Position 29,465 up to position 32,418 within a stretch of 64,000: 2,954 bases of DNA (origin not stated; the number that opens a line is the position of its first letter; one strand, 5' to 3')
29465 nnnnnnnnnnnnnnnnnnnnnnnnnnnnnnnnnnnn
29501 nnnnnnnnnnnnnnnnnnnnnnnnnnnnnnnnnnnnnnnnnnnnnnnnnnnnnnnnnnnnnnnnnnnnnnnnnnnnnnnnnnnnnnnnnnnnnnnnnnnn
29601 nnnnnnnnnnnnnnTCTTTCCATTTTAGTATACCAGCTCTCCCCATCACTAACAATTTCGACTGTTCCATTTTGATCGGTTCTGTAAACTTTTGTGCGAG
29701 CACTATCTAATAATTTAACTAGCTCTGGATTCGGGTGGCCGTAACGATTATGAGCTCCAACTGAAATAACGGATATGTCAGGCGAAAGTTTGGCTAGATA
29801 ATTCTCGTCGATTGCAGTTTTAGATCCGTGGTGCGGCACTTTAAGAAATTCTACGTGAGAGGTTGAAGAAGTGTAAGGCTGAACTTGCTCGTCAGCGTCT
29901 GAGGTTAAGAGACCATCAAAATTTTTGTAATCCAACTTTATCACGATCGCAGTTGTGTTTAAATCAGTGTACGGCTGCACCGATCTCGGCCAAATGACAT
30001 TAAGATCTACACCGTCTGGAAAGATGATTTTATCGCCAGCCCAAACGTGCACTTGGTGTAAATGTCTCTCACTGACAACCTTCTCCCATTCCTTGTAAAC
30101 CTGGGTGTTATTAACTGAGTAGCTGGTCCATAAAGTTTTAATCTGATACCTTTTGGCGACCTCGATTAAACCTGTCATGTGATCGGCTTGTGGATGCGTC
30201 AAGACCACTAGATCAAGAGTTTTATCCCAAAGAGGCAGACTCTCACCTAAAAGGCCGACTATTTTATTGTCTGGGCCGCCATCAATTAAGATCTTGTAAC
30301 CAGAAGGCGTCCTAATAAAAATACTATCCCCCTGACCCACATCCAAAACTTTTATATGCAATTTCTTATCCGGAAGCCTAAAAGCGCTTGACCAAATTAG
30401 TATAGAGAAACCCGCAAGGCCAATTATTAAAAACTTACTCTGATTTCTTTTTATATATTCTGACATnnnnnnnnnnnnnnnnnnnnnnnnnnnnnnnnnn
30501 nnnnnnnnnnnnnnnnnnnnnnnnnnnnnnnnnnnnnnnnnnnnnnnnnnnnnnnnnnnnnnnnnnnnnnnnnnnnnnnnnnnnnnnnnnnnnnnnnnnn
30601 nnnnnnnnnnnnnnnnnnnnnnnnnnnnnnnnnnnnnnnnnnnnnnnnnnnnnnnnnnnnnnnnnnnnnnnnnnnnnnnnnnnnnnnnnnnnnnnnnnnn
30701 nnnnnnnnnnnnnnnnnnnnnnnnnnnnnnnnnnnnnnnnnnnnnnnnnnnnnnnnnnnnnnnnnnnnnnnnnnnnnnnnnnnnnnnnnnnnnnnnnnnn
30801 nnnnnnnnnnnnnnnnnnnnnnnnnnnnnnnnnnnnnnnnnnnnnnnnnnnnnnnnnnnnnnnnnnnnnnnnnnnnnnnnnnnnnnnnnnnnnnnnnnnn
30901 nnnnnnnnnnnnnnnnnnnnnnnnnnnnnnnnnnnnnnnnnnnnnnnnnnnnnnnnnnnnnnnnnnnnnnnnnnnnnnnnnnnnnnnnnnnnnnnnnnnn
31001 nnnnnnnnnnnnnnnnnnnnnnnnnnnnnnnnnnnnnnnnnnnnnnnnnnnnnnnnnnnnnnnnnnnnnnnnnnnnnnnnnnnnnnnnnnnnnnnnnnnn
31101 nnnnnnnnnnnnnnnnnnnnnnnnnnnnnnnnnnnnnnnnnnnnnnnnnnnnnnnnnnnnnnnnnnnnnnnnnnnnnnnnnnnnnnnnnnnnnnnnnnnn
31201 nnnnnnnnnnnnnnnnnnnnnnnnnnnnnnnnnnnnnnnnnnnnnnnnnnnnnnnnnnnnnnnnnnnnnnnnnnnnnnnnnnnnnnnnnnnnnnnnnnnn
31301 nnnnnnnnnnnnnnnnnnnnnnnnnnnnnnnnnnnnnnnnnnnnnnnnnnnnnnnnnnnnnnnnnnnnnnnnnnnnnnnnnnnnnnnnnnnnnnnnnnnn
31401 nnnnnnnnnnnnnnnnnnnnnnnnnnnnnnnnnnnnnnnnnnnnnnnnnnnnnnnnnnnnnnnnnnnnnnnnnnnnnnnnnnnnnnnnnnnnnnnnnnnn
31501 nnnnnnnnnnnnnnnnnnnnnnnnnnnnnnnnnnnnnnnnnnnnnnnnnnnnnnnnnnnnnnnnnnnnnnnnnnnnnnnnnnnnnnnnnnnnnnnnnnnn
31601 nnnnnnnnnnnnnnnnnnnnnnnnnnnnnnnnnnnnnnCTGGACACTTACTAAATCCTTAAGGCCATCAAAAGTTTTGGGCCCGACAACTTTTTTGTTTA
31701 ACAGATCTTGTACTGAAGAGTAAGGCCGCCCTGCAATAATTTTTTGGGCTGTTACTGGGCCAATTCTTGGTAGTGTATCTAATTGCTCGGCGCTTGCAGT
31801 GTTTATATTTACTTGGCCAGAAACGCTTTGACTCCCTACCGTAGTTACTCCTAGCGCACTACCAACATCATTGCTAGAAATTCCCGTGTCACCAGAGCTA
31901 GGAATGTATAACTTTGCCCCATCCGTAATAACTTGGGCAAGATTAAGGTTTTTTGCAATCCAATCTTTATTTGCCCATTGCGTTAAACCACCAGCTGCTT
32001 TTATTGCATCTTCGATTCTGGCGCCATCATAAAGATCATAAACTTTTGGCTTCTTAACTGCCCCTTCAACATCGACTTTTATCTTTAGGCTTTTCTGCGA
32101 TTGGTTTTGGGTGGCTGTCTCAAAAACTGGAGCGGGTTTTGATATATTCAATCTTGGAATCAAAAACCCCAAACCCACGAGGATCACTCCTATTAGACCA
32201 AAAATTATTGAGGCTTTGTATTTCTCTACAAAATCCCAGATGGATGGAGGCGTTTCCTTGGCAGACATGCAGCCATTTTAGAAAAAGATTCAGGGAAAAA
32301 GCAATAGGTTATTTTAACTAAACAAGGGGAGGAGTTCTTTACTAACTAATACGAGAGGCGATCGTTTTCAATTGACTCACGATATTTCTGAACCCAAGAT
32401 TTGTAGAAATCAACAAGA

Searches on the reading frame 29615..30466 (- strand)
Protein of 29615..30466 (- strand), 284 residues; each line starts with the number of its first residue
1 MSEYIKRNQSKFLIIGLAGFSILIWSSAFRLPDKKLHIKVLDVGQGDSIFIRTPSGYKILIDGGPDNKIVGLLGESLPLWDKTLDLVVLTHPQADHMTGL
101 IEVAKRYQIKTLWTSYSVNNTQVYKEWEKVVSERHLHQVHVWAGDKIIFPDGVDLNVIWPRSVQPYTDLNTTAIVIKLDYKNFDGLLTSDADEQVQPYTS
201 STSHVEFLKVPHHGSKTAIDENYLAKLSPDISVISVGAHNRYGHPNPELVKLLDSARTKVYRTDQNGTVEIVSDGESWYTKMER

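Call 53: search_protein_families(library=pfam, max_evalue=0.001, proteins=[window:29615-30466:-])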
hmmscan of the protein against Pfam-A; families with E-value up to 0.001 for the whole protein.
window:29615-30466:- (284 aa): 3 families
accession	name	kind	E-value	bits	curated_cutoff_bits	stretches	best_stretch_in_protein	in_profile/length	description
PF00753.33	Lactamase_B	-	7.9e-10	39.4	22.7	1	42-239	2-196/196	Metallo-beta-lactamase superfamily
PF12706.13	Lactamase_B_2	-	6.2e-07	29.7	27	1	58-140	2-88/200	Beta-lactamase superfamily domain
PF25281.1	MBL_MAP1B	-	0.00021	20.8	37.6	1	40-150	25-128/279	MAP1B MBL-like domain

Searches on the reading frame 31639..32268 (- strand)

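Call 53: search_protein_families(library=pfam, max_evalue=0.001, proteins=[window:31639-32268:-])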
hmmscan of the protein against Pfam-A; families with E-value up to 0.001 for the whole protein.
window:31639-32268:- (210 aa): 6 families
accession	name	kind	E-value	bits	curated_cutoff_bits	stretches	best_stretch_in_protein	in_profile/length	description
PF12836.13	HHH_3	-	1.6e-15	57.3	27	1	151-206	4-63/65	Helix-hairpin-helix motif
PF10531.15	SLBB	-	2.6e-10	40.4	27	1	64-102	1-39/55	SLBB domain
PF03934.19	T2SSK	-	5.5e-07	30.3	24.2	1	153-209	1-62/63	Type II secretion system (T2SS), protein K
PF00633.29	HHH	-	4.3e-05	23.6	24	1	154-179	4-29/30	Helix-hairpin-helix motif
PF22461.2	SLBB_2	-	0.00011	22.7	27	1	64-100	2-40/79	SLBB domain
PF06514.17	PsbU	-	0.0006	20.2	24.5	0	149-191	11-53/93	Photosystem II 12 kDa extrinsic protein (PsbU)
